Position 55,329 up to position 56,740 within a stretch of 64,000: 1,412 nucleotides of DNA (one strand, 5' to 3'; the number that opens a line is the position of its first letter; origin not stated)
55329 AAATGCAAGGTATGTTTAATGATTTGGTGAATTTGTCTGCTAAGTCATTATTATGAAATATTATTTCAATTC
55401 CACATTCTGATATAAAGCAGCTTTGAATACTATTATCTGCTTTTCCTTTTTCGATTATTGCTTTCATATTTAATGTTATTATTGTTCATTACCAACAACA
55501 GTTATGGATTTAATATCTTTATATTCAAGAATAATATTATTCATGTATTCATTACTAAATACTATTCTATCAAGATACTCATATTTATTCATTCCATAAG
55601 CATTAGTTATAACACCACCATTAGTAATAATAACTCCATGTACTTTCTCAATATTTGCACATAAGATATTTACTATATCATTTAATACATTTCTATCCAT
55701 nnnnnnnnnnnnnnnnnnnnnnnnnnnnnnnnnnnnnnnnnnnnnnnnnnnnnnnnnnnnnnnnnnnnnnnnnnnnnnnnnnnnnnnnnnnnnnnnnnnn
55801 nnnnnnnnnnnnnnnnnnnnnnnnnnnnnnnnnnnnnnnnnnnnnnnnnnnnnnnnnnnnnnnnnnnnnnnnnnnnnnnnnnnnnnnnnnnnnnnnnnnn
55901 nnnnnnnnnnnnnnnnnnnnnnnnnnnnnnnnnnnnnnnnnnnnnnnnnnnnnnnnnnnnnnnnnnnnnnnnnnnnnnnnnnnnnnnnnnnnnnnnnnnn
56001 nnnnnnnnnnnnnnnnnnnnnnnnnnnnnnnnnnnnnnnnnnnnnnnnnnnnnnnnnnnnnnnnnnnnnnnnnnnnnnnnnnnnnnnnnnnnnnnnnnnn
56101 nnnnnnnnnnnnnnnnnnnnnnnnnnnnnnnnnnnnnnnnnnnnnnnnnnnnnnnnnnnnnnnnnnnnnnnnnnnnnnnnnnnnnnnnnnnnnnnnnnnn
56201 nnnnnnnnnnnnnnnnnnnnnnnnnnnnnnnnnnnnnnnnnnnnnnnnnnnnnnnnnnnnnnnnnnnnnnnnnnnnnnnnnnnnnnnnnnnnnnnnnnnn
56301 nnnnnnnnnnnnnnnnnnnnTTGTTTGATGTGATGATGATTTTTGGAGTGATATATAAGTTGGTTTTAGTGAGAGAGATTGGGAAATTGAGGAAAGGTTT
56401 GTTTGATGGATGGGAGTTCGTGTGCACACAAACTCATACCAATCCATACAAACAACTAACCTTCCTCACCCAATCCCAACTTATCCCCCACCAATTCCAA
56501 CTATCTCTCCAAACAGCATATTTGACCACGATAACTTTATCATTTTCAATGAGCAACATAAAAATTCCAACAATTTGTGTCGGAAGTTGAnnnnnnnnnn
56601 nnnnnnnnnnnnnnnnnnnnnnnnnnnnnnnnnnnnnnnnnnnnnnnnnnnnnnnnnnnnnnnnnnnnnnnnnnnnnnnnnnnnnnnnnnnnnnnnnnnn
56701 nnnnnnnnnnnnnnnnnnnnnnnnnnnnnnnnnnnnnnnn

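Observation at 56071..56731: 660-nt non-coding region with a ~200-nt strand-asymmetric inverted repeat (C-free arm / G-free arm)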

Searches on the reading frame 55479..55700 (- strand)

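Call 16: search_protein_families(library=phrogs, proteins=[window:55479-55700:-], max_evalue=0.01)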
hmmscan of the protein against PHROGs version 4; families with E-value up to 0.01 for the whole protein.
window:55479-55700:- (73 aa): 1 family
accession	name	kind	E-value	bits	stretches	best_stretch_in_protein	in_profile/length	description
phrog_32176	-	unknown function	0.0012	20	1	11-68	24-73/84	-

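Call 17: search_protein_families(library=pfam, proteins=[window:55479-55700:-], max_evalue=0.01)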
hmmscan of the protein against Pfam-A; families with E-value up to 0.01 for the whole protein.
window:55479-55700:- (73 aa): 0 families

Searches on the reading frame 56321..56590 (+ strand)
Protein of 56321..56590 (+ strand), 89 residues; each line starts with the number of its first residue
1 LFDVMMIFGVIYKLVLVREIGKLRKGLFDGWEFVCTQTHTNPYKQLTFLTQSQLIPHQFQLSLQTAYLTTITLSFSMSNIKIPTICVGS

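Call 16: search_protein_families(library=phrogs, proteins=[window:56321-56590:+], max_evalue=0.01)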
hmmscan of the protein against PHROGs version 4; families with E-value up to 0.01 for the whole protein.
window:56321-56590:+ (89 aa): 0 families

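Call 17: search_protein_families(library=pfam, proteins=[window:56321-56590:+], max_evalue=0.01)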
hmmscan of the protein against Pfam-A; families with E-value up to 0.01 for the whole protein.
window:56321-56590:+ (89 aa): 0 families
